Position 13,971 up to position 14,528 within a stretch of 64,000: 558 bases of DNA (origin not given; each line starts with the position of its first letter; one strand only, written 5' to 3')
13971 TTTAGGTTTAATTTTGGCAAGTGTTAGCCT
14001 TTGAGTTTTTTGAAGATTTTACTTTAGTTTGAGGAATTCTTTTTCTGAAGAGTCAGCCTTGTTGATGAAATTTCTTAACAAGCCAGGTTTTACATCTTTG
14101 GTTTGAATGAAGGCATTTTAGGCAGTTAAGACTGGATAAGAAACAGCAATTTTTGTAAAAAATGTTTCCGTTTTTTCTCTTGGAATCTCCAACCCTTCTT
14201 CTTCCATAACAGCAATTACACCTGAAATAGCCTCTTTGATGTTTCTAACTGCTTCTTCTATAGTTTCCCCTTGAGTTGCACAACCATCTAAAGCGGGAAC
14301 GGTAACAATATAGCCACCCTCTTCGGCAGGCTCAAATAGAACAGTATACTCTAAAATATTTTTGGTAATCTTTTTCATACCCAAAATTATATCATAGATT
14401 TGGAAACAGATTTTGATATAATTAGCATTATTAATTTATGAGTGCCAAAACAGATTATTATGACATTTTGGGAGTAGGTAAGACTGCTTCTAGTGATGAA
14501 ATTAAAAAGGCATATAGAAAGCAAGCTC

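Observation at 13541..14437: dnaK-dnaJ spacer is a decay island: dnaJ 5' fragment, hicB plus a hicA C-terminal remnant, and frameshifted ORF debris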

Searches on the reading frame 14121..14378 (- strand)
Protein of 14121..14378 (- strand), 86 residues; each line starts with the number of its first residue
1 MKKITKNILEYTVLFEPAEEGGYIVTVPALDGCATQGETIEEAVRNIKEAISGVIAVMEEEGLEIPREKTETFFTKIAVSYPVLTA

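Call 7: search_protein_families(library=pfam, max_evalue=10, proteins=[window:14121-14378:-])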
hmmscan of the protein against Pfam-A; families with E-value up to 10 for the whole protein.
seq(86 aa): 3 families
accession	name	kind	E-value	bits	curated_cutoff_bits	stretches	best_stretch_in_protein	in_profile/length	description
PF15919.11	HicB_lk_antitox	-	3.8e-11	43.6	27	1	11-68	1-58/123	HicB_like antitoxin of bacterial toxin-antitoxin system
PF21748.3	UPF0150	-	2.9e-06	27.5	27.3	1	18-66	15-64/64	UPF0150-like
PF24113.1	DUF7387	-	0.018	15.9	27.9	1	20-65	20-61/85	Family of unknown function (DUF7387)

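Call 8: search_protein_families(library=ncbifam, max_evalue=10, proteins=[window:14121-14378:-])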
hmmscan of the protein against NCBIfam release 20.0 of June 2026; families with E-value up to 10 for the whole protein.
seq(86 aa): 0 families

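Call 17: find_homologous_proteins(query=window:14121-14378:-, max_evalue=0.001)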
Query window:14121-14378:- (86 aa): 213 proteins with E <= 0.001 among 216 candidates; the best 120 are listed.
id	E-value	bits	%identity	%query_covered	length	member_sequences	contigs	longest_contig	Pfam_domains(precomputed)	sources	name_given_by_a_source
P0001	4.3e-47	175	100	100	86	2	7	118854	PF15919.12,PF21748.4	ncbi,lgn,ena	ncbi:MAG: type II toxin-antitoxin system HicB family antitoxin [Patescibacteria group bacterium]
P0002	5.0e-33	130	78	92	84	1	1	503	PF15919.12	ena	-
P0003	7.9e-32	126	76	93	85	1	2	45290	PF15919.12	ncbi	-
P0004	3.5e-31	124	69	94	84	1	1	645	PF15919.12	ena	-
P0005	4.0e-30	121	69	100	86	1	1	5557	PF15919.12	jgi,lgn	jgi:predicted RNase H-like HicB family nuclease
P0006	9.1e-30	120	67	100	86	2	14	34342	PF15919.12,PF15970.12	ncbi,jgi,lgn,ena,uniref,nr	ncbi:antitoxin HicB [Candidatus Woesebacteria bacterium RIFCSPLOWO2_01_FULL_39_10]|uniref:Antitoxin 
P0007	2.0e-29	118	65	100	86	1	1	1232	PF15919.12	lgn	-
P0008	6.3e-29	117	66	100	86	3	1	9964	-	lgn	-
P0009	2.5e-28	115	65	99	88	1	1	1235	PF15919.12,PF15970.12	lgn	-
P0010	2.2e-26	109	65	97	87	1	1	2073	PF15919.12,PF21748.4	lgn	-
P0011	5.1e-26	108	61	99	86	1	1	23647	PF15919.12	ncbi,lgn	-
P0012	8.3e-25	104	57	95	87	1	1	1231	PF15919.12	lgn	-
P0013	6.3e-24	101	60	91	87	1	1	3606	PF15919.12,PF21748.4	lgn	-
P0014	3.1e-23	99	55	98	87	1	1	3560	PF15919.12,PF21748.4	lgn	-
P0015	8.0e-23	98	59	95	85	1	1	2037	PF15919.12,PF21748.4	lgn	-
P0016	4.0e-22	95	59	93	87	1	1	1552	PF15919.12,PF21748.4,PF15970.12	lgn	-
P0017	9.6e-22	94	55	95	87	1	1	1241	PF15919.12,PF21748.4,PF15970.12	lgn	-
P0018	1.0e-21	94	58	94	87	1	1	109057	PF15919.12,PF21748.4,PF15970.12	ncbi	-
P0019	1.3e-21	94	56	94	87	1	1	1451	PF15919.12,PF21748.4,PF15970.12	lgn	-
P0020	4.0e-21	92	56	94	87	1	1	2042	PF15919.12,PF21748.4,PF15970.12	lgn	-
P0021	6.5e-18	82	54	91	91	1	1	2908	PF15919.12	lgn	-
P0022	2.6e-17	80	59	83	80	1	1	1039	PF15919.12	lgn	-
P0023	4.8e-17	79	60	78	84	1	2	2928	PF15919.12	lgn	-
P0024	7.5e-17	79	55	95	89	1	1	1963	PF15919.12,PF15970.12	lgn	-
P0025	1.0e-16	78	54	87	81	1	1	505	PF15919.12,PF15970.12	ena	-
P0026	1.3e-16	78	49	92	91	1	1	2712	PF15919.12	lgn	-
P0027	2.1e-16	77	64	64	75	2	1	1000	PF15919.12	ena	-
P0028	4.7e-15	73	57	76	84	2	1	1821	PF15919.12,PF15970.12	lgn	-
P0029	1.3e-14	71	52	78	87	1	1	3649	PF15919.12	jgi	-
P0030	1.7e-14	71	53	81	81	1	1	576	PF15919.12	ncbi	-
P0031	2.6e-14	70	51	84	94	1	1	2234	PF15919.12,PF21748.4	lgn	-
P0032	4.0e-14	70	60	76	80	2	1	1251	PF15919.12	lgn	-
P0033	4.2e-14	70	46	97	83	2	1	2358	PF15919.12,PF21748.4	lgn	-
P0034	4.2e-14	70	55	85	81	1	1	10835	PF15919.12,PF15970.12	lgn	-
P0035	5.4e-14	69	55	85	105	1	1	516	PF15919.12,PF21748.4,PF15970.12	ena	-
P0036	7.4e-14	69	67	52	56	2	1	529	PF15919.12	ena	-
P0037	1.9e-13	68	69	59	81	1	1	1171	PF15919.12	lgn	-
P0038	2.2e-13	68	67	59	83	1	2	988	PF15919.12,PF21748.4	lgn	-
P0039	2.2e-13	68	63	65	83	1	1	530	PF15919.12,PF15970.12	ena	-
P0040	2.8e-13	67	59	67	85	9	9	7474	PF15919.12,PF21748.4,PF15970.12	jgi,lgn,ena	-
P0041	2.8e-13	67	67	63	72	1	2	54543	PF15919.12,PF21748.4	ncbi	ncbi:MAG: type II toxin-antitoxin system HicB family antitoxin [Armatimonadota bacterium]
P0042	3.2e-13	67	46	92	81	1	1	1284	PF15919.12,PF21748.4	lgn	-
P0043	3.3e-13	67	57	71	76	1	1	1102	PF15919.12,PF21748.4,PF15970.12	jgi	jgi:predicted RNase H-like HicB family nuclease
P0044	3.9e-13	67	47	84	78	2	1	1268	PF15919.12,PF15970.12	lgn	-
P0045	4.2e-13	67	49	84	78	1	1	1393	PF15919.12,PF15970.12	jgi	jgi:antitoxin HicB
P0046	4.3e-13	67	46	86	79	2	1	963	PF15919.12,PF15970.12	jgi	jgi:antitoxin HicB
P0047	4.4e-13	67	65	63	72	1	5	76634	PF15919.12,PF21748.4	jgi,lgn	-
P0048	5.2e-13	66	51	84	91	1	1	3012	PF15919.12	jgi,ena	jgi:antitoxin HicB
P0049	5.4e-13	66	57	67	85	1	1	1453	PF15919.12,PF15970.12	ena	-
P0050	6.6e-13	66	56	69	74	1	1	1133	PF15919.12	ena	-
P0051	7.9e-13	66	51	92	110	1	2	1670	PF15919.12,PF15970.12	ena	-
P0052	8.1e-13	66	60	70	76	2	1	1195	PF15919.12,PF21748.4,PF15970.12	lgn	-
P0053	9.2e-13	66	49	84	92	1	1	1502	PF15919.12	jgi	-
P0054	9.8e-13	65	53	81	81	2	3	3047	PF15919.12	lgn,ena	-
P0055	9.9e-13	65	49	83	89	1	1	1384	PF15919.12,PF21748.4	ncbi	-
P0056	1.2e-12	65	65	59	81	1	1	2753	PF15919.12,PF21748.4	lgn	-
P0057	1.3e-12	65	60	67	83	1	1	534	PF15919.12,PF21748.4,PF15970.12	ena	-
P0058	1.3e-12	65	57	71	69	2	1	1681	PF15919.12,PF15970.12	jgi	-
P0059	1.4e-12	65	51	94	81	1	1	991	PF15919.12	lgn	-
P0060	1.4e-12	65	67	59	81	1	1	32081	PF15919.12,PF21748.4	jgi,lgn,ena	-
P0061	1.4e-12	65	51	79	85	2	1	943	PF15919.12,PF15970.12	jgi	jgi:antitoxin HicB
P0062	1.5e-12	65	49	87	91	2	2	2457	PF15919.12,PF15970.12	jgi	jgi:antitoxin HicB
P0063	1.8e-12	65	57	65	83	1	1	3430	PF15919.12,PF15970.12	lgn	-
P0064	2.2e-12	64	59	67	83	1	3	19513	PF08972.18,PF15919.12,PF21748.4,PF15970.12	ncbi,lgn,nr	ncbi:MAG: type II toxin-antitoxin system HicB family antitoxin [Acidobacteria bacterium]|nr:type II 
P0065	2.3e-12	64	50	84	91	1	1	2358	PF15919.12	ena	-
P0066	2.7e-12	64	57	70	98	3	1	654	PF15919.12,PF15970.12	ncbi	-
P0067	2.8e-12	64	48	83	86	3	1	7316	PF15919.12,PF15970.12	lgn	-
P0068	2.9e-12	64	61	65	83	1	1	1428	PF15919.12,PF15970.12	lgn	-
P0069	3.2e-12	64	52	74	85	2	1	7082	PF15919.12,PF15970.12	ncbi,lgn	ncbi:MAG TPA: type II toxin-antitoxin system HicB family antitoxin [Stellaceae bacterium]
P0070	3.4e-12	64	58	66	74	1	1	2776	PF15919.12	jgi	jgi:predicted RNase H-like HicB family nuclease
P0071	3.5e-12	64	47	79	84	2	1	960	PF15919.12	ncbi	-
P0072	3.7e-12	64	56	69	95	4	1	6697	PF15919.12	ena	-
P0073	4.0e-12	64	48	87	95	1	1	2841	PF15919.12,PF15970.12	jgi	jgi:antitoxin HicB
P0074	4.0e-12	64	48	87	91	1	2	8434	PF15919.12,PF15970.12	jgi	jgi:antitoxin HicB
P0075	4.1e-12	64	54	81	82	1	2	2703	PF15919.12,PF21748.4,PF15970.12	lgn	-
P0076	4.5e-12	63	55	67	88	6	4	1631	PF15919.12,PF15970.12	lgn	-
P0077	4.9e-12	63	52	76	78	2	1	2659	PF15919.12,PF15970.12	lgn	-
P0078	5.0e-12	63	58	66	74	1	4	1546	PF15919.12,PF15970.12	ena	-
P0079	5.3e-12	63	56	69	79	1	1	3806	PF15919.12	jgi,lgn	-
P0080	5.6e-12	63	53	81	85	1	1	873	PF15919.12,PF21748.4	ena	-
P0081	6.0e-12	63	47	88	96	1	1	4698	PF15919.12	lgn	-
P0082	6.0e-12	63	55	67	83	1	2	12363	PF15919.12,PF21748.4,PF15970.12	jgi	jgi:predicted RNase H-like HicB family nuclease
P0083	6.1e-12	63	78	47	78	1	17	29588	PF15919.12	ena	-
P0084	6.4e-12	63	48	83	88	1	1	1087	PF15919.12,PF21748.4,PF15970.12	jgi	jgi:antitoxin HicB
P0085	6.5e-12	63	54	76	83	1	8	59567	PF15919.12,PF15970.12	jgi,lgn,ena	-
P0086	6.7e-12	63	56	71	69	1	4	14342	PF15919.12,PF15970.12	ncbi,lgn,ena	-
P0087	6.9e-12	63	51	85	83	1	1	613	PF15919.12,PF15970.12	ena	-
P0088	7.2e-12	63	73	52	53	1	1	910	PF15919.12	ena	-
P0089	7.4e-12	63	53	79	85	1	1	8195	PF15919.12,PF15970.12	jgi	jgi:antitoxin HicB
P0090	7.6e-12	63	54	69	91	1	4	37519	PF15919.12,PF15970.12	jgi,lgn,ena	jgi:antitoxin HicB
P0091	7.7e-12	63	56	71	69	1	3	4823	PF15919.12,PF15970.12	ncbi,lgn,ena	-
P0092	9.4e-12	62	58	69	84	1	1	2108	PF15919.12,PF15970.12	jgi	jgi:predicted RNase H-like HicB family nuclease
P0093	9.6e-12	62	48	91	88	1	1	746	PF15919.12,PF21748.4,PF15970.12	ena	-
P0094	1.0e-11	62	46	88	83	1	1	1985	PF15919.12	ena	-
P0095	1.2e-11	62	50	85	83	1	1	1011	PF15919.12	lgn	-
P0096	1.4e-11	62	61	65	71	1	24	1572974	PF15919.12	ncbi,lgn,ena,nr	ncbi:MAG: type II toxin-antitoxin system HicB family antitoxin [Planctomycetia bacterium]|nr:type II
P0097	1.5e-11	62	50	81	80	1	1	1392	PF15919.12,PF21748.4,PF15970.12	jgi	jgi:antitoxin HicB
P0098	1.6e-11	62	54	71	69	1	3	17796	PF15919.12,PF15970.12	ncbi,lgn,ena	-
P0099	1.6e-11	62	52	73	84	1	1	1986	PF15919.12,PF15970.12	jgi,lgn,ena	-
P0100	1.6e-11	62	54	71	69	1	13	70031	PF15919.12,PF15970.12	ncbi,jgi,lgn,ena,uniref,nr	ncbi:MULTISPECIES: type II toxin-antitoxin system HicB family antitoxin [unclassified Archaeoglobus]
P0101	1.7e-11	62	54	71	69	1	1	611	PF15919.12,PF15970.12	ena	-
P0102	1.7e-11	62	48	80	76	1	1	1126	PF15919.12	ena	-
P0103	1.7e-11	62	54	65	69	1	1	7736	PF15919.12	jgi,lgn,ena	-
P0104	1.7e-11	62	59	67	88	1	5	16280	PF15919.12,PF15970.12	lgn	-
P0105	1.8e-11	61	54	71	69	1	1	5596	PF15919.12,PF15970.12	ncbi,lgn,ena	-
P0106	1.9e-11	61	50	74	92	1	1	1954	PF15919.12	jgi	jgi:antitoxin HicB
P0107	2.0e-11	61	49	79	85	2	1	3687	PF15919.12,PF15970.12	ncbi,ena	-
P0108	2.0e-11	61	56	69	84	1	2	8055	PF15919.12,PF15970.12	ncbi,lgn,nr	ncbi:MAG: type II toxin-antitoxin system HicB family antitoxin [Planctomycetes bacterium]|nr:type II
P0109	2.0e-11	61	65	59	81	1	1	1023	PF15919.12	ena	-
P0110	2.0e-11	61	54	71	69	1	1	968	PF15919.12,PF15970.12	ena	-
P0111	2.4e-11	61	55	65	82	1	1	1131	PF15919.12,PF15970.12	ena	-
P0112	2.5e-11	61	52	76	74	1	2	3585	PF15919.12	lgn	-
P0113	2.6e-11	61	56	71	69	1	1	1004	PF15919.12,PF15970.12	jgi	-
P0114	2.6e-11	61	54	69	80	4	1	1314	PF15919.12,PF15970.12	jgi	-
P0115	2.9e-11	61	50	84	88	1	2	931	PF15919.12,PF15970.12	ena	-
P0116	3.1e-11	61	55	67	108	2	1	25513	PF15919.12,PF15970.12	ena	-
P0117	3.3e-11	61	59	65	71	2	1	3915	PF15919.12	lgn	-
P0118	3.4e-11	61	49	83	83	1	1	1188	PF15919.12,PF15970.12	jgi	-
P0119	3.5e-11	61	52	72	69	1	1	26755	PF15919.12,PF15970.12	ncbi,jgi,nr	ncbi:MAG: type II toxin-antitoxin system HicB family antitoxin [Archaeoglobi archaeon]|nr:type II to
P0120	3.8e-11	60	58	64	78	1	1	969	PF15919.12,PF15970.12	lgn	-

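Call 18: find_encoding_contigs(protein=P0001, flank=4000, max_places=10)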
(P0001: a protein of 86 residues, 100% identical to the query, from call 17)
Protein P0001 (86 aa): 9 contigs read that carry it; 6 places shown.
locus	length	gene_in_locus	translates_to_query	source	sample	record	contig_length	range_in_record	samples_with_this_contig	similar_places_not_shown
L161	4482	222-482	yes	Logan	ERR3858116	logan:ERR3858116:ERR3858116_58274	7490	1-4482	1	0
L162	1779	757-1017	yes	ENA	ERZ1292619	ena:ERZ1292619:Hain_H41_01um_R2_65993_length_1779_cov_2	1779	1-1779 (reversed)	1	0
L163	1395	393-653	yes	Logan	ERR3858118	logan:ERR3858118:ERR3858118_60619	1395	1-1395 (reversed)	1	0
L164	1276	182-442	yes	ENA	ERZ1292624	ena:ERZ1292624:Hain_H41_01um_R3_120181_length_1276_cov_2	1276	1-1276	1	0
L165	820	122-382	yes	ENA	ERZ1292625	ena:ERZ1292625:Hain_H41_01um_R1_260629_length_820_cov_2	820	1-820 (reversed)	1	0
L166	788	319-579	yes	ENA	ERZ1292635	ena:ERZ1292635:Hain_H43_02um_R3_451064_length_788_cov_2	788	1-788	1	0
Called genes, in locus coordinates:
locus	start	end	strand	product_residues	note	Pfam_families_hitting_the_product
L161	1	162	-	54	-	?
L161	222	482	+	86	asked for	PF15919:HicB_lk_antitox, PF21748:UPF0150 (faint)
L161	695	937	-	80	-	-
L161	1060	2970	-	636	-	PF00012:HSP70, PF06723:MreB_Mbl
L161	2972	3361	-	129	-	PF01025:GrpE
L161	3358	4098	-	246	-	PF01628:HrcA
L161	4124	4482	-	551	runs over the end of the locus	PF03023:MurJ, PF13440:Polysacc_synt_3, PF01554:MatE (weak)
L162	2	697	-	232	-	?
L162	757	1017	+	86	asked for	PF15919:HicB_lk_antitox, PF21748:UPF0150 (faint)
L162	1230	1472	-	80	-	-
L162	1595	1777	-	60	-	?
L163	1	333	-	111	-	?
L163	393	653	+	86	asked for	PF15919:HicB_lk_antitox, PF21748:UPF0150 (faint)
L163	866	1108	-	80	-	-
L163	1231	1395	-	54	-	?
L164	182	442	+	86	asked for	PF15919:HicB_lk_antitox, PF21748:UPF0150 (faint)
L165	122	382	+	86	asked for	PF15919:HicB_lk_antitox, PF21748:UPF0150 (faint)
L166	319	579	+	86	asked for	PF15919:HicB_lk_antitox, PF21748:UPF0150 (faint)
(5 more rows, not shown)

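Call 19: find_encoding_contigs(protein=P0003, flank=4000, max_places=4)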
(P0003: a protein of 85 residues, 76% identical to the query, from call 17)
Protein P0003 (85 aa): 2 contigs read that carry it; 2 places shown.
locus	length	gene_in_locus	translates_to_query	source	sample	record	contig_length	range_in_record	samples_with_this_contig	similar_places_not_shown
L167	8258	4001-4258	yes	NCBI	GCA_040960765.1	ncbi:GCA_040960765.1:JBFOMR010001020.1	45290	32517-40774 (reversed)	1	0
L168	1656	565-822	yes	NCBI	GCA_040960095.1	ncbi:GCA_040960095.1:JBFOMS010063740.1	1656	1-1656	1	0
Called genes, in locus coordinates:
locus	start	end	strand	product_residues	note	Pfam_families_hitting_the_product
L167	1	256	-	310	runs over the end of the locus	-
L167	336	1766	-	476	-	PF00009:GTP_EFTU, PF01926:MMR_HSR1, PF22042:EF-G_D2, PF03144:GTP_EFTU_D2 (faint), PF11987:IF-2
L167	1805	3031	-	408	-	PF08529:NusA_N, PF13184:KH_NusA_1st, PF26594:KH_NusA_2nd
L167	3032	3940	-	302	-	PF00226:DnaJ, PF01556:DnaJ_C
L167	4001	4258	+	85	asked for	PF15919:HicB_lk_antitox (weak)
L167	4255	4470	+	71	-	PF07927:HicA_toxin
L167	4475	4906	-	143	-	-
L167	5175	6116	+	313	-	-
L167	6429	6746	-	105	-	-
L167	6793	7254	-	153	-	-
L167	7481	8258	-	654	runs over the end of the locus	PF00012:HSP70, PF06723:MreB_Mbl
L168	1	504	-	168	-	?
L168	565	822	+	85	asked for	PF15919:HicB_lk_antitox (weak)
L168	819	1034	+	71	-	PF07927:HicA_toxin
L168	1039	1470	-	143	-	-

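Call 20: find_encoding_contigs(protein=P0006, flank=4000, max_places=8)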
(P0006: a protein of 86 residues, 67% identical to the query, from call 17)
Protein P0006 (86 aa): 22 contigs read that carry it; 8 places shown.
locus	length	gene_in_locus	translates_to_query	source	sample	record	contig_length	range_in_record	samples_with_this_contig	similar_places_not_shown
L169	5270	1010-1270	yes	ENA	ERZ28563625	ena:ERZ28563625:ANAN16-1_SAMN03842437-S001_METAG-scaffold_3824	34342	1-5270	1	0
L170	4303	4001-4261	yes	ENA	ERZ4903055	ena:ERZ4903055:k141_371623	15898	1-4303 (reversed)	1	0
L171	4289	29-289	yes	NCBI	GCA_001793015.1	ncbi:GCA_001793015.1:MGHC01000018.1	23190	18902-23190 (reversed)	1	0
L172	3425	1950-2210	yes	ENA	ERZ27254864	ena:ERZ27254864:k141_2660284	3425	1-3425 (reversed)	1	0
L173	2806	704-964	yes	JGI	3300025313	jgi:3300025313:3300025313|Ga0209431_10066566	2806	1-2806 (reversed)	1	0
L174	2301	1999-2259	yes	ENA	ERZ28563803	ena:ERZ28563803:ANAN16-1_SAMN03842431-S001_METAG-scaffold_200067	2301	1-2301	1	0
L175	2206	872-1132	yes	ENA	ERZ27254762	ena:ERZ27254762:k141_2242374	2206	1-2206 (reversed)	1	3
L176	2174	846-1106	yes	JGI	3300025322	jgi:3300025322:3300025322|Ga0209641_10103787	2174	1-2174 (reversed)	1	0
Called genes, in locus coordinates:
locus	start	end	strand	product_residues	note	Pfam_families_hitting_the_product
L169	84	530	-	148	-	-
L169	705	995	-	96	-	PF00152:tRNA-synt_2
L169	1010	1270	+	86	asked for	PF15919:HicB_lk_antitox, PF15970:HicB-like_2 (weak)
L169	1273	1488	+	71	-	PF07927:HicA_toxin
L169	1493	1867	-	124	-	-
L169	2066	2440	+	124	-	PF13302:Acetyltransf_3 (weak), PF13523:Acetyltransf_8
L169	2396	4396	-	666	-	-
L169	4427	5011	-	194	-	PF01025:GrpE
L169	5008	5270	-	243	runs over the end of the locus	PF01628:HrcA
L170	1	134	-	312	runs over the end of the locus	-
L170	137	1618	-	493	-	PF00009:GTP_EFTU, PF01926:MMR_HSR1 (weak), PF22042:EF-G_D2, PF03144:GTP_EFTU_D2 (faint), PF11987:IF-2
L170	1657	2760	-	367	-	PF08529:NusA_N, PF13184:KH_NusA_1st, PF26594:KH_NusA_2nd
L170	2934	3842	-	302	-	PF00226:DnaJ, PF01556:DnaJ_C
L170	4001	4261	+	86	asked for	PF15919:HicB_lk_antitox, PF15970:HicB-like_2 (weak)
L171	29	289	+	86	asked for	PF15919:HicB_lk_antitox, PF15970:HicB-like_2 (weak)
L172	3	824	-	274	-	?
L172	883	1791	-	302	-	PF00226:DnaJ, PF01556:DnaJ_C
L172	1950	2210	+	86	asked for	PF15919:HicB_lk_antitox, PF15970:HicB-like_2 (weak)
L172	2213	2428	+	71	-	PF07927:HicA_toxin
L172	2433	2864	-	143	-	-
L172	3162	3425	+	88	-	?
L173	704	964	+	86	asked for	PF15919:HicB_lk_antitox, PF15970:HicB-like_2 (weak)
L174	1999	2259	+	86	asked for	PF15919:HicB_lk_antitox, PF15970:HicB-like_2 (weak)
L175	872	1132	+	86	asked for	PF15919:HicB_lk_antitox, PF15970:HicB-like_2 (weak)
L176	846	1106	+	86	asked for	PF15919:HicB_lk_antitox, PF15970:HicB-like_2 (weak)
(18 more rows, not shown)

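Call 60: search_protein_families(library=phrogs, max_evalue=0.1, proteins=[L167:4475-4903:-, window:14121-14378:-])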
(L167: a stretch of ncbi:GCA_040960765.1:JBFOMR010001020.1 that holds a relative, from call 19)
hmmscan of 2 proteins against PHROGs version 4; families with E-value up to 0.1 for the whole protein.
L167:4475-4903:- (142 aa): 1 family
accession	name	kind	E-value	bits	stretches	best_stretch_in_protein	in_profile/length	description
phrog_8409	-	unknown function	0.017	16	0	16-31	5-20/56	-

window:14121-14378:- (86 aa): 4 families
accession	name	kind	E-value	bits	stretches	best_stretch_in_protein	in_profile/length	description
phrog_497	-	moron, auxiliary metabolic gene and host takeover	4.7e-20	73.3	1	1-67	3-69/342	toxin-antitoxin system HicB-like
phrog_11958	-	unknown function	3.4e-12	47.4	1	13-69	7-63/84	-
phrog_13047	-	unknown function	0.03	15.7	1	19-52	19-52/86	-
phrog_31427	-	unknown function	0.039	15.2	1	27-67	97-140/160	-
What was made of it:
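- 14118..14378 (-): hicB, intact 86-aa small HicB antitoxin with no DNA-binding domain. Calls 7, 17, 60.
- On HicB antitoxin (Pfam PF15919 / UPF0150): Call 60: PHROG HicB-like E=4.7e-20.
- Checked: hicB: Pfam HicB_lk_antitox E=3.8e-11 and UPF0150 E=2.9e-6 (call 7); PHROG HicB-like E=4.7e-20 (call 60).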

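Call 61: search_protein_families(library=pfam, max_evalue=1, proteins=[L167:4475-4903:-, L167:4255-4467:+, L172:2213-2425:+])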
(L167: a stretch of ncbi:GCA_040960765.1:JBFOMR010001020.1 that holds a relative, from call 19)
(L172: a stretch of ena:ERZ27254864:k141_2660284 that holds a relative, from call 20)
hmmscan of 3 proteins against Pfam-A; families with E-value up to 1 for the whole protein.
L167:4475-4903:- (142 aa): 0 families

L167:4255-4467:+ (71 aa): 1 family
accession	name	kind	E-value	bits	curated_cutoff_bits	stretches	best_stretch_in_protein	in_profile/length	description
PF07927.17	HicA_toxin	-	3.7e-19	69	27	1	6-60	1-56/58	HicA toxin of bacterial toxin-antitoxin,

L172:2213-2425:+ (71 aa): 2 families
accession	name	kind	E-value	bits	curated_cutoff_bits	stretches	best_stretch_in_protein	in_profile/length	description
PF07927.17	HicA_toxin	-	1.5e-22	79.9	27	1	7-60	2-56/58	HicA toxin of bacterial toxin-antitoxin,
PF03484.21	B5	-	0.12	13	28.6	1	3-28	15-40/67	tRNA synthetase B5 domain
